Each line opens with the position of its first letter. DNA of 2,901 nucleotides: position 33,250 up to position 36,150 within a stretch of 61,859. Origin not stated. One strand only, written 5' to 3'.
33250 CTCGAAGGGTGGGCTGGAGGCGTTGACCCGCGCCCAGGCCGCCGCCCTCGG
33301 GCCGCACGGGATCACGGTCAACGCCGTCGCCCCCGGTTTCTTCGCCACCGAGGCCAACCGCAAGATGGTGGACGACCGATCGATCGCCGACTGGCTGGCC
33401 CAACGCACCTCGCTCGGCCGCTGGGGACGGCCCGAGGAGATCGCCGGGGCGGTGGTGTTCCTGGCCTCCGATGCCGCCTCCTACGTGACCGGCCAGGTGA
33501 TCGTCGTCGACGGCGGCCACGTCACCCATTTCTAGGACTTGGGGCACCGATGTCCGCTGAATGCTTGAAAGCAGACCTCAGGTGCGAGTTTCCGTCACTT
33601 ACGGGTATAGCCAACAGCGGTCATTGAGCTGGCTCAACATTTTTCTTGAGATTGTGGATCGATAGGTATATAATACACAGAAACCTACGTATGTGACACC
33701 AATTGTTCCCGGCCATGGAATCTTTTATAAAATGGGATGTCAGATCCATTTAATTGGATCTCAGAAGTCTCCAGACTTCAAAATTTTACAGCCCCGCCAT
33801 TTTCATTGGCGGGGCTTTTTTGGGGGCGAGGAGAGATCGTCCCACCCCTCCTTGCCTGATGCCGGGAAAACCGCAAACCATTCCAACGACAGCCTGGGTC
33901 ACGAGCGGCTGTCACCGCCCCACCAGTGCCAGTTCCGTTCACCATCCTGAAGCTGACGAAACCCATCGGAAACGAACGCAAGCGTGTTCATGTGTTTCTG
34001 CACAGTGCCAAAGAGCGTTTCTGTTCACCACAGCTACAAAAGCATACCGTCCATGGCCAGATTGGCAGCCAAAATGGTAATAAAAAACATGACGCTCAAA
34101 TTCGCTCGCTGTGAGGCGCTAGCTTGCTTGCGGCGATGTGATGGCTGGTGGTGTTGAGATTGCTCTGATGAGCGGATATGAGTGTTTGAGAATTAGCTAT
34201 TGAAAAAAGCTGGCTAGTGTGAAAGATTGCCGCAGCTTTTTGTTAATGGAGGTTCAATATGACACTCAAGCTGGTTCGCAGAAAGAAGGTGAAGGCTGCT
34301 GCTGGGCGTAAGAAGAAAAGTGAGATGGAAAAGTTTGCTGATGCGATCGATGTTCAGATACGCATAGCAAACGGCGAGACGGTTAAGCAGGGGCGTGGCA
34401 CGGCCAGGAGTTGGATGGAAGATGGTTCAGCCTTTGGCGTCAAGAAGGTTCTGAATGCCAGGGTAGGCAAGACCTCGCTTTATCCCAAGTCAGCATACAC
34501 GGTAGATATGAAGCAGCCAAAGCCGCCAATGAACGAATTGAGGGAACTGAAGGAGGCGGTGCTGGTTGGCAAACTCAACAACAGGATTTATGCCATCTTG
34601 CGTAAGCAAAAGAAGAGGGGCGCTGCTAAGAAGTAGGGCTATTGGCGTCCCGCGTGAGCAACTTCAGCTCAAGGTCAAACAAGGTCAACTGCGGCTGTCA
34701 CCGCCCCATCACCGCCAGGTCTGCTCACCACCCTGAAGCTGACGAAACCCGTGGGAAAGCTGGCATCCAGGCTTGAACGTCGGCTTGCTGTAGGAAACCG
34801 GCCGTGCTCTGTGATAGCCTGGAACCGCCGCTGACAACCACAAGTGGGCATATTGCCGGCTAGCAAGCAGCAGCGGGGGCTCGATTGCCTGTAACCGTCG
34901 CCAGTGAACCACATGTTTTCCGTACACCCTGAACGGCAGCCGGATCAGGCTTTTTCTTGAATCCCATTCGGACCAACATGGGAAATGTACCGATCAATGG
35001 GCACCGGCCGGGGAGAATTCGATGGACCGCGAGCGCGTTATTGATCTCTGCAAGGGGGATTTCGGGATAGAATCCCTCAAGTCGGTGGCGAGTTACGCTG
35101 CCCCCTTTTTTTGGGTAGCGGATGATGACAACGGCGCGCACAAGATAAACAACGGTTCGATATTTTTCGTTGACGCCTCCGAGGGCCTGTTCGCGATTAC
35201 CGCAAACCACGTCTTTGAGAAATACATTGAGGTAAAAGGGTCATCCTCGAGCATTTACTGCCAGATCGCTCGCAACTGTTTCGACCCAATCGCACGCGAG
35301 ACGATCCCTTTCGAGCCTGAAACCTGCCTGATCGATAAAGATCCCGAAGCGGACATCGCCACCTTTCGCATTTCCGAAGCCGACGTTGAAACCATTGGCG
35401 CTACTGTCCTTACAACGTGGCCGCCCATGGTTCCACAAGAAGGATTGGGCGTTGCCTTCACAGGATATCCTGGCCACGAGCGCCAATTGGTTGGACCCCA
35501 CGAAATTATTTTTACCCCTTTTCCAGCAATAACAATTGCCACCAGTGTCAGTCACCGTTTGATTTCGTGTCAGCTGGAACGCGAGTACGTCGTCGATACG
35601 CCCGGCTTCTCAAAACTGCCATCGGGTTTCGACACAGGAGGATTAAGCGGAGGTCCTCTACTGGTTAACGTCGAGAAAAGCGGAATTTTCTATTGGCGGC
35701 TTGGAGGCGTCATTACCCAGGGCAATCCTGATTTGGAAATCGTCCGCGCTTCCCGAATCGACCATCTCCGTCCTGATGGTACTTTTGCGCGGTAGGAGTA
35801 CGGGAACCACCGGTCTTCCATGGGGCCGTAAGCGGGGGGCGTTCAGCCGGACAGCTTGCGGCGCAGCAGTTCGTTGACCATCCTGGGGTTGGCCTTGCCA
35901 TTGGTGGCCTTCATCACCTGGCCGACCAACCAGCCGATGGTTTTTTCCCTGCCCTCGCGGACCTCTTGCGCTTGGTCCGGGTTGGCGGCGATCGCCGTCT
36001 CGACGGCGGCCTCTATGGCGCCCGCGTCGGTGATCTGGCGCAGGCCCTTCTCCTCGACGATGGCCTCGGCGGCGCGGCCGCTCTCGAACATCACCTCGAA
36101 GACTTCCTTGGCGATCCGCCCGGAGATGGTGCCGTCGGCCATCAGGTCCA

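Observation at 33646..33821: Candidate new small RNA: strong sigma70 promoter, three hairpins, intrinsic terminator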

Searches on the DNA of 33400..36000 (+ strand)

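Call 9: search_rna_families(source=window, start=33400, end=36000, threshold=evalue, max_evalue=10)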
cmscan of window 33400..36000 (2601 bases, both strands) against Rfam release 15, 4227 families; matches with E-value up to 10: 9.
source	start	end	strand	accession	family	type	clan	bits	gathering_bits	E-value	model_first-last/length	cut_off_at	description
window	33752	33821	+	RF02428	SpF11_sRNA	Gene; sRNA;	-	26.5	54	0.33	1-95/95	no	Streptococcus sRNA SpF11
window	33719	33821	+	RF02452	ncr1575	Gene; sRNA;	-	25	60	0.93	1-212/212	no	Bacillus sRNA ncr1575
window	33766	33822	+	RF02278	Betaproteobacteria_toxic_sRNA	Gene; sRNA;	-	24.3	50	0.054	1-64/64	no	Betaproteobacteria toxic small RNA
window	33766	33820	+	RF02450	ncr1175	Gene; sRNA;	-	20.9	60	1.1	1-110/110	no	Bacillus sRNA ncr1175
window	33720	33820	+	RF02345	ar15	Gene; sRNA;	CL00108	19.4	40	0.67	1-112/112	no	Alphaproteobacterial ar15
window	33722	33823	+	RF00021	Spot_42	Gene; sRNA;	-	17.7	80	3.5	1-115/115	no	Spot 42 RNA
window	33748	33818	+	RF01393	isrJ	Gene; sRNA;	-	16.9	37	7.1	1-75/75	no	isrJ Hfq binding RNA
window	33446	33498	+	RF01768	flavi_FSE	Cis-reg; frameshift_element;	-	16.7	43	1.3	1-62/62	no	ribosomal frameshift site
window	33786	33917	-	RF02501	Atu_C7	Gene; sRNA;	-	16.5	45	0.64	1-157/157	no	Rhizobiales sRNA Atu_C7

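Call 39: search_rna_families(source=window, start=33660, end=33830, threshold=evalue, max_evalue=10, show_alignments=6)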
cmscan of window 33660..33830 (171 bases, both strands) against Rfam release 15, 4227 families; matches with E-value up to 10: 35.
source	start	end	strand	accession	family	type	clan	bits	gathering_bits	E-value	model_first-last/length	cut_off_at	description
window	33731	33821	+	RF02232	sX13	Gene; sRNA;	-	28.2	50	0.00063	1-115/115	no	Xanthomonadaceae sRNA sX13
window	33752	33821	+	RF02428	SpF11_sRNA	Gene; sRNA;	-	26.5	54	0.021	1-95/95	no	Streptococcus sRNA SpF11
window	33719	33821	+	RF02452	ncr1575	Gene; sRNA;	-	25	60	0.061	1-212/212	no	Bacillus sRNA ncr1575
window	33766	33822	+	RF02278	Betaproteobacteria_toxic_sRNA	Gene; sRNA;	-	24.3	50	0.0036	1-64/64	no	Betaproteobacteria toxic small RNA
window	33728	33820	+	RF04315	manA-II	Cis-reg;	-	23.1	100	0.036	1-147/147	no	manA_II ncRNA motif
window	33743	33823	+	RF02869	ncS025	Gene; sRNA;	-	21.4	46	0.054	1-85/85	no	Burkholderia sRNA 25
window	33766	33820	+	RF02450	ncr1175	Gene; sRNA;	-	20.9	60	0.073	1-110/110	no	Bacillus sRNA ncr1175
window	33719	33824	+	RF00515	PyrR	Cis-reg;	-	20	54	0.8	1-115/115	no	PyrR binding site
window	33720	33820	+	RF02345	ar15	Gene; sRNA;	CL00108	19.4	40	0.044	1-112/112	no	Alphaproteobacterial ar15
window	33765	33823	+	RF02871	ncS54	Gene; sRNA;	-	19.1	43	0.028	1-79/79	no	Burkholderia sRNA 54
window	33722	33823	+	RF00021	Spot_42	Gene; sRNA;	-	17.7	80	0.23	1-115/115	no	Spot 42 RNA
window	33792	33813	-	RF03085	abiF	Gene; sRNA;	-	17.7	37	0.72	1-37/37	no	abiF RNA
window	33732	33794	-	RF02430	SpF19_sRNA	Gene; sRNA;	-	17.3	60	1.1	1-99/99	no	Streptococcus sRNA SpF19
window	33748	33818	+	RF01393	isrJ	Gene; sRNA;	-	16.9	37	0.47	1-75/75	no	isrJ Hfq binding RNA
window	33763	33821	+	RF01772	rnk_pseudo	Cis-reg; leader;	-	16.6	55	1.1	1-108/108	no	Pseudomonas rnk leader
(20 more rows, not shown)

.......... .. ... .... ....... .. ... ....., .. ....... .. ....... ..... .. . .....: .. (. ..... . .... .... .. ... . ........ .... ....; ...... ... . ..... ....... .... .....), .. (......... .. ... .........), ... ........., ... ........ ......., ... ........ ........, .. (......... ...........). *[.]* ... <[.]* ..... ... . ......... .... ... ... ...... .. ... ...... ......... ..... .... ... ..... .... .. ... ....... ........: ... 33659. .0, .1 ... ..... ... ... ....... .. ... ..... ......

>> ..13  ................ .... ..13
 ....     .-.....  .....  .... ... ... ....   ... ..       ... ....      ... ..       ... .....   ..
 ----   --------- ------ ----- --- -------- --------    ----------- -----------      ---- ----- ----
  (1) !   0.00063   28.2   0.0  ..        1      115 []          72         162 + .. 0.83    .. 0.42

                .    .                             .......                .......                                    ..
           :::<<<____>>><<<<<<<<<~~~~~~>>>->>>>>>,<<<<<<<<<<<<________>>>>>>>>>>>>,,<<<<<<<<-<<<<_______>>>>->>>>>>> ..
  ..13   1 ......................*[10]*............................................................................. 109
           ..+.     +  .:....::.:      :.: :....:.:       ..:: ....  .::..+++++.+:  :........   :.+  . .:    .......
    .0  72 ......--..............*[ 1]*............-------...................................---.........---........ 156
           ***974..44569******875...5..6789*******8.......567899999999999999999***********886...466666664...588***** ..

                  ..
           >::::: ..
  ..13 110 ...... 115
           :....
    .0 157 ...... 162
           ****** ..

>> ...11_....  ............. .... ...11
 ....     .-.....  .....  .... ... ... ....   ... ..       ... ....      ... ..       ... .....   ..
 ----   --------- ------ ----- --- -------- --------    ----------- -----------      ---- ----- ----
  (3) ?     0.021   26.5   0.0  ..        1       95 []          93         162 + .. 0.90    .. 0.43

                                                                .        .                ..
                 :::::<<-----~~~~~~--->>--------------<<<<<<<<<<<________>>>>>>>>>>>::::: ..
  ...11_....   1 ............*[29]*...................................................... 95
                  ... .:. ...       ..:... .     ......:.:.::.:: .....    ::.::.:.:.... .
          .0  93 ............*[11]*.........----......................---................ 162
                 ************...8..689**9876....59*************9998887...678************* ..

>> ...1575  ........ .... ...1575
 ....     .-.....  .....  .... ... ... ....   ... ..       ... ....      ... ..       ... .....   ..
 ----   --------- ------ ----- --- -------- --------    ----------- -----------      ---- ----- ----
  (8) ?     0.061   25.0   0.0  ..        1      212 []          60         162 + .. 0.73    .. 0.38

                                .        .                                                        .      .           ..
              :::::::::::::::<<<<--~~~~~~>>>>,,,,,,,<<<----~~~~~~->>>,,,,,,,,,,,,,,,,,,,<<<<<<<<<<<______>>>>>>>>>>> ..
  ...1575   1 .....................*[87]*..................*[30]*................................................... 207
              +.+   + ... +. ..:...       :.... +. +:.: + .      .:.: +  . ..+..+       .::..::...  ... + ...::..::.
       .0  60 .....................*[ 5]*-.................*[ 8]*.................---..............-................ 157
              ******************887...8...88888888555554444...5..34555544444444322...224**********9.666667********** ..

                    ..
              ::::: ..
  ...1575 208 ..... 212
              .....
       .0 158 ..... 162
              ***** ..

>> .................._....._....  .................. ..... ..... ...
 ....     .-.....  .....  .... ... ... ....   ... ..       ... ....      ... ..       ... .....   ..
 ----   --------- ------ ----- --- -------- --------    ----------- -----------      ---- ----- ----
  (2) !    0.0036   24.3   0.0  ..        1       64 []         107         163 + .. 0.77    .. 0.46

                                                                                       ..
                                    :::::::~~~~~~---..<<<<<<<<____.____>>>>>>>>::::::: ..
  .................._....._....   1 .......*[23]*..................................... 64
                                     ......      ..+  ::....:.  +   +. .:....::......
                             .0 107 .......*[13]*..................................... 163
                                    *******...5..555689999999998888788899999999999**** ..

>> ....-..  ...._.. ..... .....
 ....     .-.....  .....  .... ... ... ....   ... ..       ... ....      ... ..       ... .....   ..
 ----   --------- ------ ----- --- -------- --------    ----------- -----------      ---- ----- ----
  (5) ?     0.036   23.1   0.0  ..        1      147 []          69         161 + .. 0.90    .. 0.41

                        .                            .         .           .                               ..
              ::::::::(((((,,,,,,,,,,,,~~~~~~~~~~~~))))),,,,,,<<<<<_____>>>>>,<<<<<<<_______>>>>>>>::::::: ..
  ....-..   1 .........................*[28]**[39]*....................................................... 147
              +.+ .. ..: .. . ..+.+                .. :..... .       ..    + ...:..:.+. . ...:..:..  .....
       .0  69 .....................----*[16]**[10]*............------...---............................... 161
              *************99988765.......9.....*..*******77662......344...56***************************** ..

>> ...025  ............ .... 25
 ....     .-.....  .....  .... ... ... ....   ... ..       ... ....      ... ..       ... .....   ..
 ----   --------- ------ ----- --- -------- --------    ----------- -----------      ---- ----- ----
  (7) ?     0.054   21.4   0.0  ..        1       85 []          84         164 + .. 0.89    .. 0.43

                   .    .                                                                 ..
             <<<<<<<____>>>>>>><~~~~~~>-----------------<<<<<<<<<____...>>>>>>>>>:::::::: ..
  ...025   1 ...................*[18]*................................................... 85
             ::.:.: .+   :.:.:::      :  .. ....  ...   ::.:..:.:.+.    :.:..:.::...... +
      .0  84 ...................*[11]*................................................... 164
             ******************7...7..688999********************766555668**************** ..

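Call 59: search_dna_similar(query=window:33536-35842:+, collection=plasmids, mode=distant, max_evalue=0.01)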
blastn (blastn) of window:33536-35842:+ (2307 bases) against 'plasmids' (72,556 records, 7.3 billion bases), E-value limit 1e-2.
No match.

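Call 60: search_dna_similar(query=window:33536-35842:+, collection=phages, mode=distant, max_evalue=0.01)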
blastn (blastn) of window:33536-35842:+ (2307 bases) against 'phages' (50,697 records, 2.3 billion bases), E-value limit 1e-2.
No match.

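Call 73: build_rna_model(alignment_id=A4, structure=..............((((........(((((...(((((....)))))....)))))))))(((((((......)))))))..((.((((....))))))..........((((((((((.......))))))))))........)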
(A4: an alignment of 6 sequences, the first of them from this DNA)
Model R1 built from alignment A4 (6 sequences, 145 columns); structure: as given.
model positions 142; base pairs 37; branch points 3; effective number of sequences 1.05; information 0.59 bits per position. Calibrated on 0.2 Mb of random sequence (short: E-values are rough).
structure used (alignment columns):
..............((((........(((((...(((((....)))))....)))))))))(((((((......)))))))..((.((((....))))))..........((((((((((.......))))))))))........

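Call 75: search_with_rna_model(model_id=R1, sources=[window, L001, L002, L003, L004, L005, L006, L007, L008, L009, L010, L011, L012, L013, L014, L015, L016, L017, L018, L019, L020, L021, L022, L023, L024, L025, L026, L027, L028, L029, L030, L031, L032, L033, L034, L035, L036, L037, L038, L039, L040, L041, L042, L043, L044, L045, L046, L047, L048, L049, L050, L051, L052, L053, L054, L055, L056, L057, L058, L059, L060, L061, L062, L063, L064, L065, L066, L067, L068, L069, L070, L071, L072, L073, L074, L075, L076, L077, L078, L079, L080, L081, L082, L083, L084, L085, L086, L087, L088, L089, L090, L091, L092, L093, L094, L095, L096, L097, L098, L116], max_evalue=10)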
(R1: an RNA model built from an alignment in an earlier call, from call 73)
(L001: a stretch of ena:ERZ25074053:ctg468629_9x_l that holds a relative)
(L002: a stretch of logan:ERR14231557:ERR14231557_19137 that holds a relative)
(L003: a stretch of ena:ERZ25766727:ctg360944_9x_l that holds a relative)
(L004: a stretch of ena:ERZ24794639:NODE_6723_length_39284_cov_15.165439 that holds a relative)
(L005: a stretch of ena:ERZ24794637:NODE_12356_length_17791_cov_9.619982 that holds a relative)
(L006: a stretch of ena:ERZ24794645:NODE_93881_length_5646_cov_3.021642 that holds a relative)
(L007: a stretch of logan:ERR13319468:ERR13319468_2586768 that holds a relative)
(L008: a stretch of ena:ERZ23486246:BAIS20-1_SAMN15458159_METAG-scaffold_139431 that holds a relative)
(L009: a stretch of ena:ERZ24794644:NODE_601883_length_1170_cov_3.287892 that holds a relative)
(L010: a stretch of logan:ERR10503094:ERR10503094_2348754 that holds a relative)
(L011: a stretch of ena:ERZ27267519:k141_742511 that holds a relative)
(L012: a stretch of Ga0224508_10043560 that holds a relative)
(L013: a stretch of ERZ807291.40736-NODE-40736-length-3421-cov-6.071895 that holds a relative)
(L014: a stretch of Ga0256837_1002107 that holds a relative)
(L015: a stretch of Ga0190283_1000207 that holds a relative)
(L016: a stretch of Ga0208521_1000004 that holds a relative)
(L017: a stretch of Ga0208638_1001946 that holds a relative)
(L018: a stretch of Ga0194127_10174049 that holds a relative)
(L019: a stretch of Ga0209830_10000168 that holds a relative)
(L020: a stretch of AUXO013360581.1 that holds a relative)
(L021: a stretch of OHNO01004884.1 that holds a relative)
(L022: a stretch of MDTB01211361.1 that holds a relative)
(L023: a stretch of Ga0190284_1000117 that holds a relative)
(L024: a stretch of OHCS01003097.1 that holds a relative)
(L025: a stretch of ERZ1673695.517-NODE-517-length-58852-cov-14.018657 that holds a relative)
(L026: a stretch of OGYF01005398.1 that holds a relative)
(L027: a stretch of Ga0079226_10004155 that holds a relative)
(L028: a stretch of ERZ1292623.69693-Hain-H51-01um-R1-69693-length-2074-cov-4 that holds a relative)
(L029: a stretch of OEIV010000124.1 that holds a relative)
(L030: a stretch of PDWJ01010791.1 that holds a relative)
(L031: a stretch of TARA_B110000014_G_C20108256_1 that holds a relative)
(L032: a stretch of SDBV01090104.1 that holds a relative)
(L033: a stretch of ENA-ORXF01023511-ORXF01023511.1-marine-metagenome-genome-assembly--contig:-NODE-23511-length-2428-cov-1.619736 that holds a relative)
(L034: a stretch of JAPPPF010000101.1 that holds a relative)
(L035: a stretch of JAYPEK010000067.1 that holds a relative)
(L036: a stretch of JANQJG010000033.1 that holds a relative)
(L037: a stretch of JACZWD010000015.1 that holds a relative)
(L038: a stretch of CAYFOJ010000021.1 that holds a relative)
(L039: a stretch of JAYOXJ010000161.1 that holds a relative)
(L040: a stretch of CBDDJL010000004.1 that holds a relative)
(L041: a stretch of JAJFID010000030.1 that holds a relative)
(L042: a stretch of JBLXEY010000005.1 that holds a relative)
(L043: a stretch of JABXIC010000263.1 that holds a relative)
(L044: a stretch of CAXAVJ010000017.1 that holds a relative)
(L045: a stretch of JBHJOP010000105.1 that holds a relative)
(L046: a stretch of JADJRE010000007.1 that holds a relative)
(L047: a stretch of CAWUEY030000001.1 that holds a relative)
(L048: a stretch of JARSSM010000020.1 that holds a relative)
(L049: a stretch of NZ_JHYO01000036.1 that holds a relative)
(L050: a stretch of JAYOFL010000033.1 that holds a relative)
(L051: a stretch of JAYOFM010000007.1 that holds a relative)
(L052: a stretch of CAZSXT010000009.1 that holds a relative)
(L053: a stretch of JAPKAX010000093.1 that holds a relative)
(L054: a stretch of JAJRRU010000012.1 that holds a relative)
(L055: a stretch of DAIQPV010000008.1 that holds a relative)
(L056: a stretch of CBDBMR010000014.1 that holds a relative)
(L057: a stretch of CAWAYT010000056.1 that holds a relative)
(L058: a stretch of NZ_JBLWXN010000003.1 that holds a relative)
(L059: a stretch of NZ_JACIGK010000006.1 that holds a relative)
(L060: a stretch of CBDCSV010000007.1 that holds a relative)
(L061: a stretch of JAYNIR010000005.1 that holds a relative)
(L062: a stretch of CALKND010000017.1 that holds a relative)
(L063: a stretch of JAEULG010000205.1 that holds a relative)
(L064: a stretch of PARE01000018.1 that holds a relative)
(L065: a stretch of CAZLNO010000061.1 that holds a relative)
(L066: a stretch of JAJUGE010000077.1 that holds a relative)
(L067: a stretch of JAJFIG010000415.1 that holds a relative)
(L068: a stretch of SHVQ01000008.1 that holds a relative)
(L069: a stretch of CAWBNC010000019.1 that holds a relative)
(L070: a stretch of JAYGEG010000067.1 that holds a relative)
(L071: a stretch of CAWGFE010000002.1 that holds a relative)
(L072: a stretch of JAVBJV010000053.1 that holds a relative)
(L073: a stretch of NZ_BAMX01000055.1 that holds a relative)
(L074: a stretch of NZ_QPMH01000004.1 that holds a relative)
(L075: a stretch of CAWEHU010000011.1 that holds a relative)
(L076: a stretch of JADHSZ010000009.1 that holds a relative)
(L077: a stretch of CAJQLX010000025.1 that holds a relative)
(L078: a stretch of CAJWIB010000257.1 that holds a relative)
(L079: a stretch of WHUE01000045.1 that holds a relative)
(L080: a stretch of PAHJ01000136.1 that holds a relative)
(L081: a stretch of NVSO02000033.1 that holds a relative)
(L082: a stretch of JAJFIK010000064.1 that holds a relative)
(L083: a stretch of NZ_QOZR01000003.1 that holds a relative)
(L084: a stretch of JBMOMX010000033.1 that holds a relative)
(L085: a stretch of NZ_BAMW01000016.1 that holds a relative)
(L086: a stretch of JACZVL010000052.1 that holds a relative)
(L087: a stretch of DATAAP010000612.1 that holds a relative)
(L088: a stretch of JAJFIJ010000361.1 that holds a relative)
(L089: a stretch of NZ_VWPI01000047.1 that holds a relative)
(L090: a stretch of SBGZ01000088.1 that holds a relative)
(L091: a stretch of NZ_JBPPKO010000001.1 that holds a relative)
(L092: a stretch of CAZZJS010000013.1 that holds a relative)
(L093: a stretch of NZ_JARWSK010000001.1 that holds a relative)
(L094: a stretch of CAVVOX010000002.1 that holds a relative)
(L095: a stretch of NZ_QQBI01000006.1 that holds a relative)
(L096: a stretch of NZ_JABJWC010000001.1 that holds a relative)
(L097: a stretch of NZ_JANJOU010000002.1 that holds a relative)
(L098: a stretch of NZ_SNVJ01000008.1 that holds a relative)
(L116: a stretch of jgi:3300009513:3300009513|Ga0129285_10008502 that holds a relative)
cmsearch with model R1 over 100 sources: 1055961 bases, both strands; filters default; matches with E-value up to 10: 3.
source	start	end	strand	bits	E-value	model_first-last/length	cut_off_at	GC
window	33681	33823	+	177.1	4.3e-36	1-142/142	no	0.42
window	33790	33818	-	17.5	0.65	107-135/142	no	0.59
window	33742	33761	-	12.5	7.9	62-81/142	no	0.3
